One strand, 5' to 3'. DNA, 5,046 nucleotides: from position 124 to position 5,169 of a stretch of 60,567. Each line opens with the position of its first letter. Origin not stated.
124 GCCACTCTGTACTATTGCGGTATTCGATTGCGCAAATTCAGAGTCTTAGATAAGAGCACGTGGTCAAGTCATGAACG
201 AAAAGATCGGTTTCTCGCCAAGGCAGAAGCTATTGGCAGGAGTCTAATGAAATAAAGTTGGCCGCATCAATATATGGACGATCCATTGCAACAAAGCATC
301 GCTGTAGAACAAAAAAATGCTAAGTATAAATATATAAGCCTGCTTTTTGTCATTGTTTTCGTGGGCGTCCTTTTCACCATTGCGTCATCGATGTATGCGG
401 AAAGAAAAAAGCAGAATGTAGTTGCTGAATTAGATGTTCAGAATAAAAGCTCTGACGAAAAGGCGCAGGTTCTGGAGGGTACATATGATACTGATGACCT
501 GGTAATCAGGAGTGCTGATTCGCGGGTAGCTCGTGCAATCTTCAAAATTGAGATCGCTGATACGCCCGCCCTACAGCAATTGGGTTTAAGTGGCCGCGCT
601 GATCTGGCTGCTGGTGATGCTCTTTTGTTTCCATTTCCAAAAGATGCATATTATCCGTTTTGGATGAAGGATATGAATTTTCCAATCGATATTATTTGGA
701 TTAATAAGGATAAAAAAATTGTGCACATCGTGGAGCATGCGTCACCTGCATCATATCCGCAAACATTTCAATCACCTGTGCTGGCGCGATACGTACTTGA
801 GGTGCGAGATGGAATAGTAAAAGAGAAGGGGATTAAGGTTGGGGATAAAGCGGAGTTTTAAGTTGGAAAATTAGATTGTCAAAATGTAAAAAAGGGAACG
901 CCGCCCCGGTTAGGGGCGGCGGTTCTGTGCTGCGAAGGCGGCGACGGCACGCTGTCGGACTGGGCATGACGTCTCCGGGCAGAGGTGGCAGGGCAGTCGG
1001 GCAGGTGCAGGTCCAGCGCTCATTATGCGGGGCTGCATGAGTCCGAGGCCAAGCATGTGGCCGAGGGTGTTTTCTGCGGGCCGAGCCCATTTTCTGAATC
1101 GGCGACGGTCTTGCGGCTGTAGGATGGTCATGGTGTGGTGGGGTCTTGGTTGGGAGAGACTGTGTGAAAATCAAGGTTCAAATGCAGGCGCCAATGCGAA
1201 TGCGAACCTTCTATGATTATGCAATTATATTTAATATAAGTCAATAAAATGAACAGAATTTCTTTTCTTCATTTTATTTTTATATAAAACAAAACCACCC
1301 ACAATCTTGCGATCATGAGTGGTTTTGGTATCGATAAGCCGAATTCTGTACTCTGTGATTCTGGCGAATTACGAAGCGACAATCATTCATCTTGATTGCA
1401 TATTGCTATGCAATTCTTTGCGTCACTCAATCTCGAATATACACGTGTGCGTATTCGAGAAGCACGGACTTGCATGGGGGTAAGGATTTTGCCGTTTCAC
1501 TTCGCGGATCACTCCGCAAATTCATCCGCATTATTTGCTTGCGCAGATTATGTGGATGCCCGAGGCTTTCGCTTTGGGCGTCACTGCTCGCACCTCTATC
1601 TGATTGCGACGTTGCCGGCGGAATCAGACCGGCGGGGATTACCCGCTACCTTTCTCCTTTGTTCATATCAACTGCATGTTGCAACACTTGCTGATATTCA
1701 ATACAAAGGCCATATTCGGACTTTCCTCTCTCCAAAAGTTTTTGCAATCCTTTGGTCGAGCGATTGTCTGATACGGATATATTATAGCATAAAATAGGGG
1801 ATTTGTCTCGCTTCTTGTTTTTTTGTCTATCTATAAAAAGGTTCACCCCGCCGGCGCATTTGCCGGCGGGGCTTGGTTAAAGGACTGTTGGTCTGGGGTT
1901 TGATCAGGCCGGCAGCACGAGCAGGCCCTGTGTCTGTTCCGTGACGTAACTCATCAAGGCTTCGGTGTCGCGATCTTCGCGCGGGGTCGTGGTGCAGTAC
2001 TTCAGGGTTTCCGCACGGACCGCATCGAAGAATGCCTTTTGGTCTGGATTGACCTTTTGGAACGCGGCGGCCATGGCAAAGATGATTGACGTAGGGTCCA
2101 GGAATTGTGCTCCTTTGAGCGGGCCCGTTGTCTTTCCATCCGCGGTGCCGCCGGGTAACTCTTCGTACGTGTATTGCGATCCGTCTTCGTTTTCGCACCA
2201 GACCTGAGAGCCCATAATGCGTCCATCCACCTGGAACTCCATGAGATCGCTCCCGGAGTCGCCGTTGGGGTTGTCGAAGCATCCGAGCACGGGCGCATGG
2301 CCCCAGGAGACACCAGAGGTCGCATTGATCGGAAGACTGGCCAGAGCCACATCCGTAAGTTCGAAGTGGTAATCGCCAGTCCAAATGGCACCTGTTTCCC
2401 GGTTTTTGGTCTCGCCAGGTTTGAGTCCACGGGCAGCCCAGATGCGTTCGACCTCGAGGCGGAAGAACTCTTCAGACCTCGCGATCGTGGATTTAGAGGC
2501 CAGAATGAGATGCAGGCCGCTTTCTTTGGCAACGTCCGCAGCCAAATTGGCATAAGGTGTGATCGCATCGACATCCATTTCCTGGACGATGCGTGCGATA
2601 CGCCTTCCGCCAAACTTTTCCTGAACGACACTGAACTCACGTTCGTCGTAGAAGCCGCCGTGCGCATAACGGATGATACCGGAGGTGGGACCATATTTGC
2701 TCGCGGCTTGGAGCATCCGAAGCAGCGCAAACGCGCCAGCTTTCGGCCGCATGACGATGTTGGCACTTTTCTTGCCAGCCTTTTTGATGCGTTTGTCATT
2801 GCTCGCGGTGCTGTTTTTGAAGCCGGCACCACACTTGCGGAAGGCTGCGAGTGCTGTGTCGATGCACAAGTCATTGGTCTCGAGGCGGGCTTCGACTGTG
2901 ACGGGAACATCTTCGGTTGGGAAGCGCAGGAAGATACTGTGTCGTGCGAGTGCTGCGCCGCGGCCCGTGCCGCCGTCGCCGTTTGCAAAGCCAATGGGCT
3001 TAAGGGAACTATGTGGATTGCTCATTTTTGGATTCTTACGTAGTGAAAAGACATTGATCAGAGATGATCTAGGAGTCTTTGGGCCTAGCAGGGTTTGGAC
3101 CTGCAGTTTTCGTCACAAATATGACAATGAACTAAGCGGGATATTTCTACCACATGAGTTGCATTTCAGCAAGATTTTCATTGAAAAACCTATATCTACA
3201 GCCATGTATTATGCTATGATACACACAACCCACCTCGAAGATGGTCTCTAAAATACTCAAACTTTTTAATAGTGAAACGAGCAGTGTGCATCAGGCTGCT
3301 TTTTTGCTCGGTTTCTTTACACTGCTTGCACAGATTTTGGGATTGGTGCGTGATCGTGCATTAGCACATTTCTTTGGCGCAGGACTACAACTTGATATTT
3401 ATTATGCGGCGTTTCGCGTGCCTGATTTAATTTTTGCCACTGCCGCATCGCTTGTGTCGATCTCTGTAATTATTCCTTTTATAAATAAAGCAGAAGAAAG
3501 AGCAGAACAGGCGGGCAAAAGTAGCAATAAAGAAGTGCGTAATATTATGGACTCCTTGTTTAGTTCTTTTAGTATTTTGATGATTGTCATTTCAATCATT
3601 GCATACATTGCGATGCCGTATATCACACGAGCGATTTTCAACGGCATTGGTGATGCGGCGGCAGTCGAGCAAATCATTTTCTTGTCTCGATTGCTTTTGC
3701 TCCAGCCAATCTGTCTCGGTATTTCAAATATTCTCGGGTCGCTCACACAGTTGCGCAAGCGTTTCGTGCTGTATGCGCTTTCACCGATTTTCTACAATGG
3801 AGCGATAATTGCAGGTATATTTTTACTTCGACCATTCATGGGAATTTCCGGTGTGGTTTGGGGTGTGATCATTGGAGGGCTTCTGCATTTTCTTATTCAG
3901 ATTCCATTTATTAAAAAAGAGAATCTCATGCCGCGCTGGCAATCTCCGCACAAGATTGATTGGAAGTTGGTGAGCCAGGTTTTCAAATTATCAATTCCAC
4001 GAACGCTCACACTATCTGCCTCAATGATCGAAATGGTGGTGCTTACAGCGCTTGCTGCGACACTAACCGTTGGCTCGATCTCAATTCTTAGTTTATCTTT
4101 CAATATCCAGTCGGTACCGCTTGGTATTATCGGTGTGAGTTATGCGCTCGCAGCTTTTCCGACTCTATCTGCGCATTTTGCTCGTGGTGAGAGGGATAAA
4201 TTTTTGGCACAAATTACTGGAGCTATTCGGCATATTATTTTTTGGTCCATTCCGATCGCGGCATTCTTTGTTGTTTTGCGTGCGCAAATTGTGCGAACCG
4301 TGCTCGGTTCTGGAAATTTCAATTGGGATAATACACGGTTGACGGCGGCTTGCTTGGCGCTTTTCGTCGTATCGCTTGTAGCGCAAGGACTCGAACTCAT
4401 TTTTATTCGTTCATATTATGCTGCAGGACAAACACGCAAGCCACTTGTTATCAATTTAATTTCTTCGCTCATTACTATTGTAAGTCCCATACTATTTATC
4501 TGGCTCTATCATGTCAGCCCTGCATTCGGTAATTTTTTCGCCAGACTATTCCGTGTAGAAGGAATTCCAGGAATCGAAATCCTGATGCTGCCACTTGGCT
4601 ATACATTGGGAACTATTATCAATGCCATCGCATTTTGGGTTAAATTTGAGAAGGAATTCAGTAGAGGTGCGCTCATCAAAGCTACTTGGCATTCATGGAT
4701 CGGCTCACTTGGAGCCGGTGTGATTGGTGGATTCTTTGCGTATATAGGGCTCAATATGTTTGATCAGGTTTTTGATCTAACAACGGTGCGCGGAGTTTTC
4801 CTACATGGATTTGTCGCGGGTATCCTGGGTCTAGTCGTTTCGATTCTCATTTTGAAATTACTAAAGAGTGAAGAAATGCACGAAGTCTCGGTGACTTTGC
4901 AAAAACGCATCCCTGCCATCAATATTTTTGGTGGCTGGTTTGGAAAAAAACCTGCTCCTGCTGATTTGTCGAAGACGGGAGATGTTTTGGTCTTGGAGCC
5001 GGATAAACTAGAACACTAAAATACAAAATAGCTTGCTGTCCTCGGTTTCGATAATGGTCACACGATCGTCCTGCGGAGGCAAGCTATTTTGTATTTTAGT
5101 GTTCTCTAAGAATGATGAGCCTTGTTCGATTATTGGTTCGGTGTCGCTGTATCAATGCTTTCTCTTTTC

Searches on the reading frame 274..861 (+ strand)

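Call 84: search_protein_families(library=pfam, proteins=[window:274-861:+], max_evalue=0.0001)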
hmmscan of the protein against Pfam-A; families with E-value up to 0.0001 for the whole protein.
window:274-861:+ (195 aa): 1 family
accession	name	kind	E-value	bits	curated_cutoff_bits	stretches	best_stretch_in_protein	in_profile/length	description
PF02643.20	DUF192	-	6.6e-30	103.5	27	1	90-194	1-95/96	Uncharacterized ACR, COG1430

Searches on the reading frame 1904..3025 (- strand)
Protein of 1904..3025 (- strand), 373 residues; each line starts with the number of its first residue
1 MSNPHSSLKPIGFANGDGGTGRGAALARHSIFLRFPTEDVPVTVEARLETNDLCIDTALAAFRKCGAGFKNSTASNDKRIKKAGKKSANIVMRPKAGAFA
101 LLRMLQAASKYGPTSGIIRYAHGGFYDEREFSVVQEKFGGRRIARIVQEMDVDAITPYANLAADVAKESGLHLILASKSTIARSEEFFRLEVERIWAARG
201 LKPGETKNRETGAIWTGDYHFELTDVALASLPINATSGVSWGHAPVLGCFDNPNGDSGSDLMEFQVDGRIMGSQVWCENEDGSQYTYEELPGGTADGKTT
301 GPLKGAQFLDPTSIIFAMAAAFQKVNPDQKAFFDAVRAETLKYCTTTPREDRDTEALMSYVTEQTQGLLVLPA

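Call 84: search_protein_families(library=pfam, proteins=[window:1904-3025:-], max_evalue=0.0001)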
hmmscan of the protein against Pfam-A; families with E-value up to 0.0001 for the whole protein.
window:1904-3025:- (373 aa): 1 family
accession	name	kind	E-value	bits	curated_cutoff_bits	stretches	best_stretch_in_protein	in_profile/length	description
PF00180.25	Iso_dh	-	3.8e-05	23.6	27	1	31-210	29-208/348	Isocitrate/isopropylmalate dehydrogenase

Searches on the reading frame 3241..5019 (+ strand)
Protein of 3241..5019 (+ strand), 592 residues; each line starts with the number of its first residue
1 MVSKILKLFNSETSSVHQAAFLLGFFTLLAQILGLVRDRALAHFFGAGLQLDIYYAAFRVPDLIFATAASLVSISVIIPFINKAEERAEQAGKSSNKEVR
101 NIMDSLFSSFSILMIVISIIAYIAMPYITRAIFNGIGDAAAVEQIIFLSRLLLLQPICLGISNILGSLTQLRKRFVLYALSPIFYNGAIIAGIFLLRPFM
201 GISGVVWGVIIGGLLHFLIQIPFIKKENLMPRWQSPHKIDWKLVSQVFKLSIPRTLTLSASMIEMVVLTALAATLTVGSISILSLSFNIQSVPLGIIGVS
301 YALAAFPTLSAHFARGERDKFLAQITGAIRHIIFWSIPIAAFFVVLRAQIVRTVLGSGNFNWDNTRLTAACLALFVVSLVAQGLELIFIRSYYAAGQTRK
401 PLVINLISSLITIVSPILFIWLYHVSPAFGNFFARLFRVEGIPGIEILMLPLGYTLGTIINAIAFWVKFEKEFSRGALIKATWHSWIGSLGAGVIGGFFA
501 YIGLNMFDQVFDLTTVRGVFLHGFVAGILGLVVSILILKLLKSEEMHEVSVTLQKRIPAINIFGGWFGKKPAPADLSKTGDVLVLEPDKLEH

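Call 84: search_protein_families(library=pfam, proteins=[window:3241-5019:+], max_evalue=0.0001)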
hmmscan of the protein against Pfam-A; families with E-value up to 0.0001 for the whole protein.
window:3241-5019:+ (592 aa): 1 family
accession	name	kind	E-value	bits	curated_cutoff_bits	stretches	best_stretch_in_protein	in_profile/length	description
PF03023.19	MurJ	-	1.1e-64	219.2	27.4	1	41-439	1-369/451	Lipid II flippase MurJ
